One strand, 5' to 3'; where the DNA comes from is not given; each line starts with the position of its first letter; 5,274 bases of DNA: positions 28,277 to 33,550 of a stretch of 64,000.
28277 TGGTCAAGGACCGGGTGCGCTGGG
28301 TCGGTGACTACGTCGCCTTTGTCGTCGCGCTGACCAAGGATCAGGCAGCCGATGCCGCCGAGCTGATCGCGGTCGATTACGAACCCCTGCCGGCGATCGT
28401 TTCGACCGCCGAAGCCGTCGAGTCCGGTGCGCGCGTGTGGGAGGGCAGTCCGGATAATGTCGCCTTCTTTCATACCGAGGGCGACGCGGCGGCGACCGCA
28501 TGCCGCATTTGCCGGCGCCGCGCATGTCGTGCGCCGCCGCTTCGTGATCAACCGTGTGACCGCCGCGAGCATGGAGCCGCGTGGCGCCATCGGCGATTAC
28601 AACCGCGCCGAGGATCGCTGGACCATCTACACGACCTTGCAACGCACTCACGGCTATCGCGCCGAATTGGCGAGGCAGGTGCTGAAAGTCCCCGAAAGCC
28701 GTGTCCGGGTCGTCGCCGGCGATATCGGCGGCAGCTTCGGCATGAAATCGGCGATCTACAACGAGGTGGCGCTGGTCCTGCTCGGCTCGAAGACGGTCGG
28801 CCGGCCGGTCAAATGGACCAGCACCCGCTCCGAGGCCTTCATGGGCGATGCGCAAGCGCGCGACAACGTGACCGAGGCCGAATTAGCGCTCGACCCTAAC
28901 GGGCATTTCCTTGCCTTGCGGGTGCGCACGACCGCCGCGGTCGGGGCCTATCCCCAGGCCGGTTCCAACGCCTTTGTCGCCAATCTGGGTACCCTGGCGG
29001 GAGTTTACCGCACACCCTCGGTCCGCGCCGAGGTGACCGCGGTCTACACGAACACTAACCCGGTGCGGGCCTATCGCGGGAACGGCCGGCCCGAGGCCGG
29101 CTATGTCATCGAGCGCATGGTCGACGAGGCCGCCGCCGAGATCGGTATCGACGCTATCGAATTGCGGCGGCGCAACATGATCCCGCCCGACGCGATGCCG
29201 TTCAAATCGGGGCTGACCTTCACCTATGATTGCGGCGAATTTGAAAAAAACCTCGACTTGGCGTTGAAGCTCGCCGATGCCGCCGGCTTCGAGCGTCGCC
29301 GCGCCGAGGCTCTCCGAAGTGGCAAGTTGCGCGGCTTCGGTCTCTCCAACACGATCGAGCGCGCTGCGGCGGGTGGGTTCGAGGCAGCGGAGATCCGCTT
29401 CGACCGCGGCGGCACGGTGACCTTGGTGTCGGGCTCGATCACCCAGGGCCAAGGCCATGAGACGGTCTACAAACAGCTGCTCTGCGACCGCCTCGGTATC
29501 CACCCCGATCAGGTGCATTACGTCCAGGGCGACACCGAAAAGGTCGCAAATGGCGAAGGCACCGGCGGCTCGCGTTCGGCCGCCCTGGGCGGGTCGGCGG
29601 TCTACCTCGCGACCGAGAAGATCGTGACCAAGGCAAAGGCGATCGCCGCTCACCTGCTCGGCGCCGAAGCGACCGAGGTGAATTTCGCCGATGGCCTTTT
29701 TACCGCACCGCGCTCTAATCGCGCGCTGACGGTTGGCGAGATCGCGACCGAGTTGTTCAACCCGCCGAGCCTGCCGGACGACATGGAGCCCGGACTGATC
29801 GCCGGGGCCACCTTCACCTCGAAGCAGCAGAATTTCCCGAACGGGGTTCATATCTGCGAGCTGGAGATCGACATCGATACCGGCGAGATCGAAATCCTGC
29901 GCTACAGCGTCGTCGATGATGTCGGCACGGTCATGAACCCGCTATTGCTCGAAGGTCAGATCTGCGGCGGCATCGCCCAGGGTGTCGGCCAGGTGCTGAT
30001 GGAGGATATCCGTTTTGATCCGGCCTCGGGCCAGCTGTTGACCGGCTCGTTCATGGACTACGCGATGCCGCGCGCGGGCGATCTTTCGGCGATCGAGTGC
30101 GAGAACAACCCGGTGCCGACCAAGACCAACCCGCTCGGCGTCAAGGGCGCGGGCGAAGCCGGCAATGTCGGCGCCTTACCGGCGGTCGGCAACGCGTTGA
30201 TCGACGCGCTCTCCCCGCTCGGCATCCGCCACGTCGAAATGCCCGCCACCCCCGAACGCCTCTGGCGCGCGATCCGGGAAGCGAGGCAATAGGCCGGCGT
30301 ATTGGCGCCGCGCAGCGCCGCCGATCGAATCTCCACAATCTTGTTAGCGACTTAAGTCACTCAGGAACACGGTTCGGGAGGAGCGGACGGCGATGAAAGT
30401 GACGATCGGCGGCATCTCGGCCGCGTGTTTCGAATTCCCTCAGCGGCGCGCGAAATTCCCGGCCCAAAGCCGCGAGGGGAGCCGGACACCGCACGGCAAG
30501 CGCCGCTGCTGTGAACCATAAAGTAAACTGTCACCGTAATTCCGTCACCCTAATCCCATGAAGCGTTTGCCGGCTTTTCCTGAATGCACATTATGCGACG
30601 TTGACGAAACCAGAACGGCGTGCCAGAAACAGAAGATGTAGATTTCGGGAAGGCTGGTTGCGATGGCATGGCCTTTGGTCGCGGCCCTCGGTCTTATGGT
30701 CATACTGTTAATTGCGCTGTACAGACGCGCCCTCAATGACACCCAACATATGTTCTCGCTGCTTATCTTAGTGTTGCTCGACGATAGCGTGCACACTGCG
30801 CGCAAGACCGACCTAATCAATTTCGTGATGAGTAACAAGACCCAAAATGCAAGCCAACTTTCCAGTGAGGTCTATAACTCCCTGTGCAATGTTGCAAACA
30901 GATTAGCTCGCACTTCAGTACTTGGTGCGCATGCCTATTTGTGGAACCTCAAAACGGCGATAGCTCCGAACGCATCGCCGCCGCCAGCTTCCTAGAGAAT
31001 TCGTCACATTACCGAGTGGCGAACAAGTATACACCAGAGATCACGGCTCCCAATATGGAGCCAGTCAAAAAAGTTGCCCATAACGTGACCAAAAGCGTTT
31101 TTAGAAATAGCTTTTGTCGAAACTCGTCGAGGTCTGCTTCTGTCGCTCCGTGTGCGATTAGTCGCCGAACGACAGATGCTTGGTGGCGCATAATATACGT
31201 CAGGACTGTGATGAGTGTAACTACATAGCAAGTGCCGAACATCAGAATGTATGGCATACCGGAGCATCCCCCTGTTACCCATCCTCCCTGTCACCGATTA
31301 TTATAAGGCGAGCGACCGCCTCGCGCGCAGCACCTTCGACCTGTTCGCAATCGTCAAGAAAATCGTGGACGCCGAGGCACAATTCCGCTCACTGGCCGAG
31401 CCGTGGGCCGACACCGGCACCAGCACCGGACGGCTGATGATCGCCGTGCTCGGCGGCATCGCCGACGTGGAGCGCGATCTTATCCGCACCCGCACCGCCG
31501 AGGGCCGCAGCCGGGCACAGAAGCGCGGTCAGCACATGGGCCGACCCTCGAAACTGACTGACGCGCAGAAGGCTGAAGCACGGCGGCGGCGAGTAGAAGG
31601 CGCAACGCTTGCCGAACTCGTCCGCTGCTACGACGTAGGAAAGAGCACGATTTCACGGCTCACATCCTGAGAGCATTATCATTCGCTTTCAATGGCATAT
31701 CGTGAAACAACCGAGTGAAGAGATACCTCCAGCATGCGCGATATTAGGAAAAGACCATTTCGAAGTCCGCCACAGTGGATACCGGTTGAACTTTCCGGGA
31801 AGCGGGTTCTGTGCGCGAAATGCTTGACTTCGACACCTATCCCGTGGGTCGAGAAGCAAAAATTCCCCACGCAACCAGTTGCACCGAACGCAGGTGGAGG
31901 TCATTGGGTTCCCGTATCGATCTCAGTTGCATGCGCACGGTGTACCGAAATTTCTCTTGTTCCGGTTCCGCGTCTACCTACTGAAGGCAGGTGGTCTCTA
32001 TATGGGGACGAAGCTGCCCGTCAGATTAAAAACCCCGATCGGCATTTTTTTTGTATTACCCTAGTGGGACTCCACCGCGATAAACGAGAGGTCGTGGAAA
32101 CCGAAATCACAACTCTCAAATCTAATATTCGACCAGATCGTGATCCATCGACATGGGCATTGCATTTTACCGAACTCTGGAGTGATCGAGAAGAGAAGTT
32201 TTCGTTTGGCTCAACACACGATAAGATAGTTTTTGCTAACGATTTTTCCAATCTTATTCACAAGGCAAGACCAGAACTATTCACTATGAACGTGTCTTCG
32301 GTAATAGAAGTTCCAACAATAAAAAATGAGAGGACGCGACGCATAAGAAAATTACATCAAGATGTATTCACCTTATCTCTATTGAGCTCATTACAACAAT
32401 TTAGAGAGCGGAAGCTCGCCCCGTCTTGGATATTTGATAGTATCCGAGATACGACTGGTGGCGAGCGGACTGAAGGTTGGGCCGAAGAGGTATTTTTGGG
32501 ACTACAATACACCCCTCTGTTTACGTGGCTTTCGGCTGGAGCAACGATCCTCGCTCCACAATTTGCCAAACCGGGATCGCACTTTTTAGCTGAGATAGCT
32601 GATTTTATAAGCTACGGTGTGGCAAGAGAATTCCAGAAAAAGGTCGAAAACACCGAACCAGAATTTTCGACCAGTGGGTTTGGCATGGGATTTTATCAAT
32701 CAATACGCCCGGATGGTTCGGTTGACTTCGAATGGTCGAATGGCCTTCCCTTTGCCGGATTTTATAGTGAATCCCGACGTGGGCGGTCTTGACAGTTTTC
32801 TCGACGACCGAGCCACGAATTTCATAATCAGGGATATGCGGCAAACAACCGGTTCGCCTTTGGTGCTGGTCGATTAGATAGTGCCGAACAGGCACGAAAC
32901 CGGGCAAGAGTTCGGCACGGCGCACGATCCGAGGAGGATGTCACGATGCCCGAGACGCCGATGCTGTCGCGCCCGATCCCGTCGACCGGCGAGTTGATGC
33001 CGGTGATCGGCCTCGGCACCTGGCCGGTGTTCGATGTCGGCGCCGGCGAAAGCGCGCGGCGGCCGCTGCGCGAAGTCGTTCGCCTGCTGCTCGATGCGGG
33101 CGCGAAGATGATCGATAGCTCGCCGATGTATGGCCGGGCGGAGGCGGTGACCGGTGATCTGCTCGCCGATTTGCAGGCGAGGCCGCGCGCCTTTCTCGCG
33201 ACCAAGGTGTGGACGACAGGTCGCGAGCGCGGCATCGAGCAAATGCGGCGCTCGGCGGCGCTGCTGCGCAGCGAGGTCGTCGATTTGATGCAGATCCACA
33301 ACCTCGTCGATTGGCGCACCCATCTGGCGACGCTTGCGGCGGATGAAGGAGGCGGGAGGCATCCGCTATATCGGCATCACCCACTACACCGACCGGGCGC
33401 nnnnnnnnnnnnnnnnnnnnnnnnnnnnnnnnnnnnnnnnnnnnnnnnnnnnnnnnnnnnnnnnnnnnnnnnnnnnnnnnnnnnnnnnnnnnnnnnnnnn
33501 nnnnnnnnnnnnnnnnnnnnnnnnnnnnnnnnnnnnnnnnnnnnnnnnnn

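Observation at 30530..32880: Low-GC islet with recombinase remnant between a CoxL-type gene and an aldo/keto reductase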

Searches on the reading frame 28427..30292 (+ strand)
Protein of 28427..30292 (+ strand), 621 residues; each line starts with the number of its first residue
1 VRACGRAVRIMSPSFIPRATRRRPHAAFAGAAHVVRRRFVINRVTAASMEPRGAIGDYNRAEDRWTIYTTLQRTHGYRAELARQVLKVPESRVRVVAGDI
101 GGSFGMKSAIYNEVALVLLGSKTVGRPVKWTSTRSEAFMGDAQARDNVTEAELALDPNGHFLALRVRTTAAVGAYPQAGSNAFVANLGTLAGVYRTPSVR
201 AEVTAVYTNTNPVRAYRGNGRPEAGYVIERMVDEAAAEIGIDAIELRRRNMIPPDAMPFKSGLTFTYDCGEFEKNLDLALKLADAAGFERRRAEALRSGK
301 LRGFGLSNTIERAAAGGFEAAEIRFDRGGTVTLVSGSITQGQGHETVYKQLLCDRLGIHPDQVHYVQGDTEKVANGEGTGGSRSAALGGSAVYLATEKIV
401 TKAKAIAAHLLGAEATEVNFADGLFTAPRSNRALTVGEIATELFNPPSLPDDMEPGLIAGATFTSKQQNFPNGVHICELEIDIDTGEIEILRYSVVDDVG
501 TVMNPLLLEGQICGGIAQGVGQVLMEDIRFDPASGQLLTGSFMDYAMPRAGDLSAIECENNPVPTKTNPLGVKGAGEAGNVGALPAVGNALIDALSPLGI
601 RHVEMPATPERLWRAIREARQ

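Call 4: search_protein_families(library=pfam, proteins=[window:28427-30292:+], max_evalue=0.1)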
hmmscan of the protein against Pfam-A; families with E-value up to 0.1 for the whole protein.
window:28427-30292:+ (621 aa): 2 families
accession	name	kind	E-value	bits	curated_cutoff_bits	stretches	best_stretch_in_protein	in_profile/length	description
PF20256.3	MoCoBD_2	-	9.3e-78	262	27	1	282-553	2-282/283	Molybdopterin cofactor-binding domain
PF02738.23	MoCoBD_1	-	7.8e-68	228.6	27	1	24-251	18-244/244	Molybdopterin cofactor-binding domain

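Call 14: find_related_loci(query=window:28427-30292:+, collection=genome_contigs, flank=10000)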
Query window:28427-30292:+ (621 aa) in genome_contigs; peptide patterns used: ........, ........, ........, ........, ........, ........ (x = any residue, [..] = any of these).
599 stretches matched a pattern (row limit reached: there are more); 596 encode a relative of the query (tblastn E <= 1e-3); the best 80 are kept; 80 distinct loci.
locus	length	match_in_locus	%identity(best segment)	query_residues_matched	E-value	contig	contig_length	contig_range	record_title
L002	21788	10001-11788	86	26-621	0e+0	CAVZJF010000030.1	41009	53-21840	MAG: uncultured Alphaproteobacteria bacterium isolate MFD01138.bin.2.121 genome assembly, contig: contig_40811, whole ge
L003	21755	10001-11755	84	33-617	0e+0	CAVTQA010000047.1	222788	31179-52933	MAG: uncultured Alphaproteobacteria bacterium isolate MFD00731.bin.1.218 genome assembly, contig: contig_76339, whole ge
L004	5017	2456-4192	80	34-613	0e+0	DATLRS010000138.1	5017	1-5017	MAG TPA_asm: Stellaceae bacterium isolate SMAG_U13910 k141_1320824, whole genome shotgun sequence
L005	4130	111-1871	79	33-620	0e+0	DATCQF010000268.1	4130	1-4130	MAG TPA_asm: Stellaceae bacterium isolate SMAG_U7246 k141_106020, whole genome shotgun sequence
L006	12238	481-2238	74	34-620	0e+0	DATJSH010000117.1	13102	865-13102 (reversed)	MAG TPA_asm: Stellaceae bacterium isolate SMAG_U14988 k141_2505611, whole genome shotgun sequence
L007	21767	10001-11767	68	33-621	0e+0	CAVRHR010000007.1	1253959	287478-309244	MAG: uncultured Alphaproteobacteria bacterium isolate MFD05521.bin.1.30 genome assembly, contig: contig_8197, whole geno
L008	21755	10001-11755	71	33-617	0e+0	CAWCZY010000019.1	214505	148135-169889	MAG: uncultured Alphaproteobacteria bacterium isolate MFD01716.bin.2.88 genome assembly, contig: contig_80063, whole gen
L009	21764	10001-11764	69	33-621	0e+0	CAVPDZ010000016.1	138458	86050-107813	MAG: uncultured Alphaproteobacteria bacterium isolate MFD00008.bin.2.103 genome assembly, contig: contig_36217, whole ge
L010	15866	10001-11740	78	33-613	0e+0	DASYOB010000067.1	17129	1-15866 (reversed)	MAG TPA_asm: Stellaceae bacterium isolate SMAG_U4418 k141_1762966, whole genome shotgun sequence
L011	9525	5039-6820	68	28-621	0e+0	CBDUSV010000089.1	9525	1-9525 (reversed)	MAG TPA_asm: uncultured bacterium isolate SRR22302374_concoct_103 genome assembly, contig: ERZ26661914.5344, whole genom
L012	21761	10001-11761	68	33-620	0e+0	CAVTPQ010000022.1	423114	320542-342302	MAG: uncultured Alphaproteobacteria bacterium isolate MFD03323.bin.1.108 genome assembly, contig: contig_64766, whole ge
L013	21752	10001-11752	68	33-618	0e+0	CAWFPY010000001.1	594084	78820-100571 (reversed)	MAG: uncultured Alphaproteobacteria bacterium isolate MFD05942.bin.1.141 genome assembly, contig: contig_1276, whole gen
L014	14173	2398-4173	69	27-618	0e+0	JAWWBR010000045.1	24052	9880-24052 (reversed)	MAG: Alphaproteobacteria bacterium isolate HN16.bin.16 k141_861973_length_24052_cov_13.7295, whole genome shotgun sequen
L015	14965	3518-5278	68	33-620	0e+0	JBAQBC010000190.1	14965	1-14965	MAG: Xanthobacteraceae bacterium isolate MFD00375_ilm_asm_bin8 k127_89338, whole genome shotgun sequence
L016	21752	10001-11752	68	33-617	0e+0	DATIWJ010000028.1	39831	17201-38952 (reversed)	MAG TPA_asm: Pseudolabrys sp. isolate SMAG_U15220 k141_3256303, whole genome shotgun sequence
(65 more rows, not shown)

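Call 92: search_protein_families(library=pfam, proteins=[L002:12156-12428:-, L002:11845-12156:-], max_evalue=0.001)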
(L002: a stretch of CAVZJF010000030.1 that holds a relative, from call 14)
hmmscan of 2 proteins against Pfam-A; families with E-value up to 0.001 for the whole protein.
L002:12156-12428:- (90 aa): 1 family
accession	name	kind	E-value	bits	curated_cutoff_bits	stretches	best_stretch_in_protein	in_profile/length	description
PF05015.19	HigB-like_toxin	-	3.3e-10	40.7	27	1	4-90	2-91/91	RelE-like toxin of type II toxin-antitoxin system HigB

L002:11845-12156:- (103 aa): 3 families
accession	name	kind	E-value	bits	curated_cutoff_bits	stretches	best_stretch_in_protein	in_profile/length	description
PF13560.12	HTH_31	-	1.6e-07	31.9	27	1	27-74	13-61/64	Helix-turn-helix domain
PF01381.28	HTH_3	-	1.7e-05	25.2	23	1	26-69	7-50/55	Helix-turn-helix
PF20432.4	Xre-like-HTH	-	0.00053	20.7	25.8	1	6-59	6-54/63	Antitoxin Xre-like helix-turn-helix domain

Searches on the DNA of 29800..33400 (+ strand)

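Call 22: search_rna_families(source=window, start=29800, end=33400, threshold=evalue, max_evalue=10, show_alignments=3)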
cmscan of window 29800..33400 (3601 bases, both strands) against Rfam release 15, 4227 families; matches with E-value up to 10: 4.
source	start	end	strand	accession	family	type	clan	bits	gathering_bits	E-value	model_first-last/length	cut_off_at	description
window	30454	30491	-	RF02224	sX5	Gene; sRNA;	-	22.5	50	0.065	1-49/49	no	Xanthomonadaceae sRNA sX5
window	32236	32327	-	RF04329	snoMe18S-C1367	Gene; snRNA; snoRNA; CD-box;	-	18.2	101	6.2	1-110/110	no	Drosophila C/D box small nucleolar RNA snoMe18S-C1367 family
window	30411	30470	-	RF01839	eeev_FSE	Cis-reg; frameshift_element;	-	17.8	80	4.3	1-73/73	no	eastern equine encephalitis ribosomal frameshift element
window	30002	30055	-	RF01782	ASpks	Gene; antisense;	-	16.9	52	9.2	1-75/75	no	ASpks TB sRNA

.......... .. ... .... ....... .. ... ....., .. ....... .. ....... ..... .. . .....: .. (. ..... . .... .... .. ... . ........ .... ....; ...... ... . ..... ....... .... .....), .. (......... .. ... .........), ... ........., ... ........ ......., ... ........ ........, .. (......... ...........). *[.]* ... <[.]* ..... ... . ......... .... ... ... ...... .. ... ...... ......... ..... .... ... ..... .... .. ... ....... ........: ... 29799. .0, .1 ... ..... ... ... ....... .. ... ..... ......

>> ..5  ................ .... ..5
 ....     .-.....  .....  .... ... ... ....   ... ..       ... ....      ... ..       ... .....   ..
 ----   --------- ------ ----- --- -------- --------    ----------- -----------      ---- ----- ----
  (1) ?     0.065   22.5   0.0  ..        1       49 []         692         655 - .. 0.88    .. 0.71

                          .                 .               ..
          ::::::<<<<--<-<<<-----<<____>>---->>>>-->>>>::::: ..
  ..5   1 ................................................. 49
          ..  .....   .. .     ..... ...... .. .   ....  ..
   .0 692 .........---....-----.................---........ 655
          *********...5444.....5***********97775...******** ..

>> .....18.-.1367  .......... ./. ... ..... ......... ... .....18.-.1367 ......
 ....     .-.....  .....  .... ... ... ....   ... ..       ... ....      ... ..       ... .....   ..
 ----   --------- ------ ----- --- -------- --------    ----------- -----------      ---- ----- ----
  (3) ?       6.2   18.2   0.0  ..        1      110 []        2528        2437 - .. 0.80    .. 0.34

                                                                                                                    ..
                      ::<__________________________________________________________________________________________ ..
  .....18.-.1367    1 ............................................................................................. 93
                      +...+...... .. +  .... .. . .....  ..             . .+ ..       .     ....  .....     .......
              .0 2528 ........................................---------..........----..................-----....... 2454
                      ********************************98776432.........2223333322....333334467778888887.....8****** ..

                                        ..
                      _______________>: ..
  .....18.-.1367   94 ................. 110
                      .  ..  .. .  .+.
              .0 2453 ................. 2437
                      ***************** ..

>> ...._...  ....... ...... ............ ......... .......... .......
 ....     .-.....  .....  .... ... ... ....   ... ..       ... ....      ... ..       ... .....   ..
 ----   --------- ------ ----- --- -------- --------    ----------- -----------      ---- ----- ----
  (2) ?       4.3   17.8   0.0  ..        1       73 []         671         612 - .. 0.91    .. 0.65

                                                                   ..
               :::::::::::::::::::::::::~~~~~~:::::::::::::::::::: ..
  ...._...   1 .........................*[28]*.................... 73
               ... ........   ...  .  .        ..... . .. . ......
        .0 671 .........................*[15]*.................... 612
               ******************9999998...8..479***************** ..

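Call 43: search_rna_families(sources=[L082, L083, L084, L085, L087, L088, L090, L091, L093, L094, L096, L097, L098, L099, L101, L105, L106], threshold=gathering)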
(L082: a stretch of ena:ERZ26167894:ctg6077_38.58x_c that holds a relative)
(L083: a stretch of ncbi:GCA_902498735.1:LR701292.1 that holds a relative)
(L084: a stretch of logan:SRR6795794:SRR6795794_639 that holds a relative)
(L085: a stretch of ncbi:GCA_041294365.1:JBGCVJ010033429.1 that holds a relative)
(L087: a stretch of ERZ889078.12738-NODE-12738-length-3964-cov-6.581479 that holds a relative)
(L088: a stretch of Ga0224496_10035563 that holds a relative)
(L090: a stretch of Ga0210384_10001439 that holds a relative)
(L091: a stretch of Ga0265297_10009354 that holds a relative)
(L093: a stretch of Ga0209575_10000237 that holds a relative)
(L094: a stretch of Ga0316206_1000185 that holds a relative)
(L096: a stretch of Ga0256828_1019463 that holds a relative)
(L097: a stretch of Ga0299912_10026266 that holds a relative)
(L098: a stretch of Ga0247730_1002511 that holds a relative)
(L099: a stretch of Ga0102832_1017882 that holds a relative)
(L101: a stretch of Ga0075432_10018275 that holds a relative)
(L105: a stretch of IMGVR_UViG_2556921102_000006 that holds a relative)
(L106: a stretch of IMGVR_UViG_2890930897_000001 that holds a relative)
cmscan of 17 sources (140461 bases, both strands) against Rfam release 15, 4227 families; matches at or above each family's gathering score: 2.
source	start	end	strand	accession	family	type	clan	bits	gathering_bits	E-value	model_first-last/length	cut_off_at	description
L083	10814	10930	+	RF01999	group-II-D1D4-2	Intron;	CL00102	107.2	36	9.1e-21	1-118/118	no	Group II catalytic intron D1-D4-2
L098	8502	8589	-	RF00005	tRNA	Gene; tRNA;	CL00001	54.7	29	1.1e-08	1-71/71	no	tRNA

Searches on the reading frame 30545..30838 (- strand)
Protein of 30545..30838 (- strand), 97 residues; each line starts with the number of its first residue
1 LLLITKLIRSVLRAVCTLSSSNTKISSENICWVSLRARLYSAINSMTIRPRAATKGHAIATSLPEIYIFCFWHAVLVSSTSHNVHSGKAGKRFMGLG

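Call 4: search_protein_families(library=pfam, proteins=[window:30545-30838:-], max_evalue=0.1)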
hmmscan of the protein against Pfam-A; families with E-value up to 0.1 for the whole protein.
window:30545-30838:- (97 aa): 0 families

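Call 5: search_protein_families(library=padloc, proteins=[window:30545-30838:-], max_evalue=1)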
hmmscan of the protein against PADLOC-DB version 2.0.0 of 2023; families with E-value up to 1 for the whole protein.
window:30545-30838:- (97 aa): 0 families

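Call 6: search_protein_families(library=ncbifam, proteins=[window:30545-30838:-], max_evalue=1)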
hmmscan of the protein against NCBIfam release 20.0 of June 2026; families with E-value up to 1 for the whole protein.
window:30545-30838:- (97 aa): 0 families

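Call 7: search_protein_families(library=phrogs, proteins=[window:30545-30838:-], max_evalue=1)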
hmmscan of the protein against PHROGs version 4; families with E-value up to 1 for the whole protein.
window:30545-30838:- (97 aa): 0 families
